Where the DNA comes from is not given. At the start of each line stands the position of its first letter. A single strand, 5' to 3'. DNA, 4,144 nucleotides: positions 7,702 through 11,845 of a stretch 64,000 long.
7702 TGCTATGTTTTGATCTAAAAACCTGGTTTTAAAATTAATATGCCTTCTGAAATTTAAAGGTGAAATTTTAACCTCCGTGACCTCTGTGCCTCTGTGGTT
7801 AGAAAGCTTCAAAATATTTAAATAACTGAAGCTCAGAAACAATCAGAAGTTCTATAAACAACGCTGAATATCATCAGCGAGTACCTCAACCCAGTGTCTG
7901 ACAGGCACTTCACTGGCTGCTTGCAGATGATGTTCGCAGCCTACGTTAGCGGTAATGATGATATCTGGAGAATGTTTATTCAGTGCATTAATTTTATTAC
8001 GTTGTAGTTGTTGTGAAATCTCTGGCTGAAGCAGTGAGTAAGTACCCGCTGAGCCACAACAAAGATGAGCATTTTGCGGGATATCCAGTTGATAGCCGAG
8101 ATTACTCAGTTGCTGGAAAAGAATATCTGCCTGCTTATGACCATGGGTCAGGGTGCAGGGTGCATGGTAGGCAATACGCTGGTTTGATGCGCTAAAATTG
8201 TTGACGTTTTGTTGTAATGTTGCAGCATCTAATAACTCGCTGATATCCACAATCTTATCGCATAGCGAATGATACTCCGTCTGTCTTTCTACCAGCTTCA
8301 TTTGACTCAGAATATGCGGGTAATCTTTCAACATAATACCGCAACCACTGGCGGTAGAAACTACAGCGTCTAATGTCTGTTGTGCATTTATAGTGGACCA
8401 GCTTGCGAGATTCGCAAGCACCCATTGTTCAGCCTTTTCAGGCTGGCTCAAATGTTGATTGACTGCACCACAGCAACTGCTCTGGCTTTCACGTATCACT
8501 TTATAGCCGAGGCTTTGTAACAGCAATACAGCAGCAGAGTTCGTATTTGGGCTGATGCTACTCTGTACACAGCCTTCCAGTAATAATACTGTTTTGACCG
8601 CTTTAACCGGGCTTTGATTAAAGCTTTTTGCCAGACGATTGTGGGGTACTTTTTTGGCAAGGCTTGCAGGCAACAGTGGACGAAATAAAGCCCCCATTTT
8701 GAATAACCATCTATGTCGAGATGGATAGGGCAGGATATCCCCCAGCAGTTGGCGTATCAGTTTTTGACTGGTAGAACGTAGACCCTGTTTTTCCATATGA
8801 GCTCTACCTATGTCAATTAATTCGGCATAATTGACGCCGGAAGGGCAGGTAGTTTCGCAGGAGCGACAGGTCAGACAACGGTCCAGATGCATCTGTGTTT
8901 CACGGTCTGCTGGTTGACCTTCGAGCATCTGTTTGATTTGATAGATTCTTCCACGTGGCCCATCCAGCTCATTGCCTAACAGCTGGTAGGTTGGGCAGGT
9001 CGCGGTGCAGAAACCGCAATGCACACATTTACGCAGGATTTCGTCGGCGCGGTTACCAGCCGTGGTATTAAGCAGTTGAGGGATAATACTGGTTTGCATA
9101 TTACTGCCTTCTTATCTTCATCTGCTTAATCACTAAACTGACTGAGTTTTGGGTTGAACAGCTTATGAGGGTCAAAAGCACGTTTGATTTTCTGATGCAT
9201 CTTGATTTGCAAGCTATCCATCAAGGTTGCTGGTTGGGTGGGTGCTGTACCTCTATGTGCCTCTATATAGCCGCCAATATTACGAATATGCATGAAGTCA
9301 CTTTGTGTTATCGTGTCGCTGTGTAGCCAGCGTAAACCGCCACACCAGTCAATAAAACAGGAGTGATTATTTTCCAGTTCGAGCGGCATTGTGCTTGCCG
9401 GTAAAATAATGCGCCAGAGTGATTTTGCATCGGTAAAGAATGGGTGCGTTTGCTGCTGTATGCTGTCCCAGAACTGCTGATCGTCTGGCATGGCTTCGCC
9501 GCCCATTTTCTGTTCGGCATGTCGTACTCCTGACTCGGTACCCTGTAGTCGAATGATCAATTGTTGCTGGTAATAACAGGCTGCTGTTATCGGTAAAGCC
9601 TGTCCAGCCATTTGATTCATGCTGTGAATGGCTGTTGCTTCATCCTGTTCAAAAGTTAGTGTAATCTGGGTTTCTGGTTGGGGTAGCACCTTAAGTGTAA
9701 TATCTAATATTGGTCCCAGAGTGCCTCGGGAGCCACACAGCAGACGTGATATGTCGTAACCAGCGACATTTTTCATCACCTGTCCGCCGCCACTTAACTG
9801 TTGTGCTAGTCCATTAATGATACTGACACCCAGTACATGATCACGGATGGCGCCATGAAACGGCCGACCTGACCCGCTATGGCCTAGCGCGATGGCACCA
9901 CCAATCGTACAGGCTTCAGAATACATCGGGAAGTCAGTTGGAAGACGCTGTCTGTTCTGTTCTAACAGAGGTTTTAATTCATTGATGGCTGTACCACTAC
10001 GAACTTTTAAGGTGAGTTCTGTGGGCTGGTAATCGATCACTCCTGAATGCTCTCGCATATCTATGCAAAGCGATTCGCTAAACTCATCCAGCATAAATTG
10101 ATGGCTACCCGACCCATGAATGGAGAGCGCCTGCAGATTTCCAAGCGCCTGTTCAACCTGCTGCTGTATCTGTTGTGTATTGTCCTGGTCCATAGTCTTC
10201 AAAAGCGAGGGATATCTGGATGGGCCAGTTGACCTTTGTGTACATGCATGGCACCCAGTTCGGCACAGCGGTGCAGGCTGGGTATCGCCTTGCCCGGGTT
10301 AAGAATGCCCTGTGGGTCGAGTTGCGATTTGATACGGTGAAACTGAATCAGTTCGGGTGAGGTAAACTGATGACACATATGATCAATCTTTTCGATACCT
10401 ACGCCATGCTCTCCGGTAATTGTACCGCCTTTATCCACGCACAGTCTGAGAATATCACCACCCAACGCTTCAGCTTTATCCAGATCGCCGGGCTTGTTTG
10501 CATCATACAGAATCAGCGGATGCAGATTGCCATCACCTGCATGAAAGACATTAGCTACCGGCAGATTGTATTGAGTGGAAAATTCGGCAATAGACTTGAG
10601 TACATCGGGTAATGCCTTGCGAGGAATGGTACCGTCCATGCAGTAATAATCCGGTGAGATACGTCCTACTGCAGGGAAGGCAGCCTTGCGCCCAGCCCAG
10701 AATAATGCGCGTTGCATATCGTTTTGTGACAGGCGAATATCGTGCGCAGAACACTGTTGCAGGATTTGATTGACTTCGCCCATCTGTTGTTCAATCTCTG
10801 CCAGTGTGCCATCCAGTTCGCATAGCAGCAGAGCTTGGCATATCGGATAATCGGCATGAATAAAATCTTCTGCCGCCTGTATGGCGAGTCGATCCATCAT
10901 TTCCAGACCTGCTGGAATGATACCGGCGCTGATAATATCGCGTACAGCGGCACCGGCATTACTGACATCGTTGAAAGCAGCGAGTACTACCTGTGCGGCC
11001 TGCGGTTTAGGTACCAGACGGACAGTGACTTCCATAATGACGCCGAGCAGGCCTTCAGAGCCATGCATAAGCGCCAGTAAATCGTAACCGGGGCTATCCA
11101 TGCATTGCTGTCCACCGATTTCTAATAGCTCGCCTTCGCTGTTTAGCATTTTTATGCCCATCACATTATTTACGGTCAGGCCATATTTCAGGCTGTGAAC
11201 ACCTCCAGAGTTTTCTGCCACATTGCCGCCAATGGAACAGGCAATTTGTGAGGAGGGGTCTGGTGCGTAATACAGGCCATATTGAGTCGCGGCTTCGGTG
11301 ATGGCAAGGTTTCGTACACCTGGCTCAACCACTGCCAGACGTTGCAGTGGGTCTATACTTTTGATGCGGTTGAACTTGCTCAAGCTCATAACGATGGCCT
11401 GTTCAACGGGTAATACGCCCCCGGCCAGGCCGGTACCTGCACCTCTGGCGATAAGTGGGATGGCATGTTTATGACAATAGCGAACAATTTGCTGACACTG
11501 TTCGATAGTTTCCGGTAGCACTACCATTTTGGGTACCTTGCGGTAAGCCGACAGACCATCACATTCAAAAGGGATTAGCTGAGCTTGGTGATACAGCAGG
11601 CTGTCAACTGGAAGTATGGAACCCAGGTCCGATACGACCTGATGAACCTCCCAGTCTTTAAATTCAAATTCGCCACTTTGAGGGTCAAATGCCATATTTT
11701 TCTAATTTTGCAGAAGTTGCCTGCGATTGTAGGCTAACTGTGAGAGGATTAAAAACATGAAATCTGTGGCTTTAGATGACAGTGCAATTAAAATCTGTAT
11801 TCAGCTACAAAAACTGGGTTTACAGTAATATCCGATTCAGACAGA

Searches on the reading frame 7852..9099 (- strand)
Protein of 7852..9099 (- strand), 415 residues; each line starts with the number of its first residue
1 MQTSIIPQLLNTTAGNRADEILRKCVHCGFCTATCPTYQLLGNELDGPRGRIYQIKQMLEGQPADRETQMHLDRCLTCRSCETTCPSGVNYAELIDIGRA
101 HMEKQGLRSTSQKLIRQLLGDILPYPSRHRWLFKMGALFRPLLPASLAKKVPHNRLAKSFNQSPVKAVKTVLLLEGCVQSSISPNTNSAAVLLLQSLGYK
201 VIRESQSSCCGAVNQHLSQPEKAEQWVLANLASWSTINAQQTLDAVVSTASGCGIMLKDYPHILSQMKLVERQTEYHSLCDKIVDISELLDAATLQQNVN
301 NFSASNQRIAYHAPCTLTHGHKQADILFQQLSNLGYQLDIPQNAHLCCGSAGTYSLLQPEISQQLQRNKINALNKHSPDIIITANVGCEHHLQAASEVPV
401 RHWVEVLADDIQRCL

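Call 74: search_protein_families(library=ncbifam, proteins=[window:7852-9099:-], max_evalue=1e-10)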
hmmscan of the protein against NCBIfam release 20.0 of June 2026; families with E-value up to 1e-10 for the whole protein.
window:7852-9099:- (415 aa): 5 families
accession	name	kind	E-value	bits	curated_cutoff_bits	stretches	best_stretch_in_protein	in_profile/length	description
NF008434.0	PRK11274.1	equivalog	8.3e-152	505.8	333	1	1-410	1-406/409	glycolate oxidase subunit GlcF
NF045670.1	quin_L_LdhH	equivalog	1.1e-46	159.5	800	1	23-407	304-705/706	L-lactate dehydrogenase (quinone) large subunit LdhH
NF008369.0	PRK11168.1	equivalog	5.7e-38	130.8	278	1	18-411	6-399/401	anaerobic glycerol-3-phosphate dehydrogenase subunit C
NF004898.0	PRK06259.1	equivalog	1.6e-27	96.3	385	1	20-402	131-479/488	fumarate reductase (CoM/CoB) subunit TfrB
TIGR03379.1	glycerol3P_GlpC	equivalog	2.5e-25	89.1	279.9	1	166-410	159-395/397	anaerobic glycerol-3-phosphate dehydrogenase subunit GlpC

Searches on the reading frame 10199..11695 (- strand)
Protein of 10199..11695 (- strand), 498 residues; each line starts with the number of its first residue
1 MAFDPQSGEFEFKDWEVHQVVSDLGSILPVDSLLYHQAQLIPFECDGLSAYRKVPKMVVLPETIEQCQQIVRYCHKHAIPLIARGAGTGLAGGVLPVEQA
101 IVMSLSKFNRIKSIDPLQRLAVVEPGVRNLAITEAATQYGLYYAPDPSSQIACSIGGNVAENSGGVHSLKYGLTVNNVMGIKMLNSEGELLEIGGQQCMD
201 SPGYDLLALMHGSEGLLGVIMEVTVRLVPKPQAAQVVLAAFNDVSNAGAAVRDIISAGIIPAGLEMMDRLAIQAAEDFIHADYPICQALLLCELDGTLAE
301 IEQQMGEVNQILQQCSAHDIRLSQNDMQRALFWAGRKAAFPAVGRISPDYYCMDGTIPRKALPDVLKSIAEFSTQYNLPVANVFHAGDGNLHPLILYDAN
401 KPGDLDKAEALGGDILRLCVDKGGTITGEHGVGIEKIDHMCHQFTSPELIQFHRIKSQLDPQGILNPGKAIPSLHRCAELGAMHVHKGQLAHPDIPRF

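Call 74: search_protein_families(library=ncbifam, proteins=[window:10199-11695:-], max_evalue=1e-10)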
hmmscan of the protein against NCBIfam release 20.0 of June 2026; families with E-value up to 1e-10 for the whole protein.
window:10199-11695:- (498 aa): 4 families
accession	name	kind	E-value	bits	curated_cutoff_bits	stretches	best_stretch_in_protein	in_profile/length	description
NF008408.0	PRK11230.1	equivalog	3.8e-227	754.6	897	1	16-498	17-499/499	glycolate oxidase subunit GlcD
TIGR00387.1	glcD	equivalog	3.5e-155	516.9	567.9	1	58-469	1-413/413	glycolate oxidase subunit GlcD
NF049975.1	2HglutDHaseYdiJ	equivalog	9.4e-33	113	1350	2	49-192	46-191/1018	D-2-hydroxyglutarate dehydrogenase YdiJ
NF008439.0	PRK11282.1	equivalog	1.2e-22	80.2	284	1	64-241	8-184/358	glycolate oxidase subunit GlcE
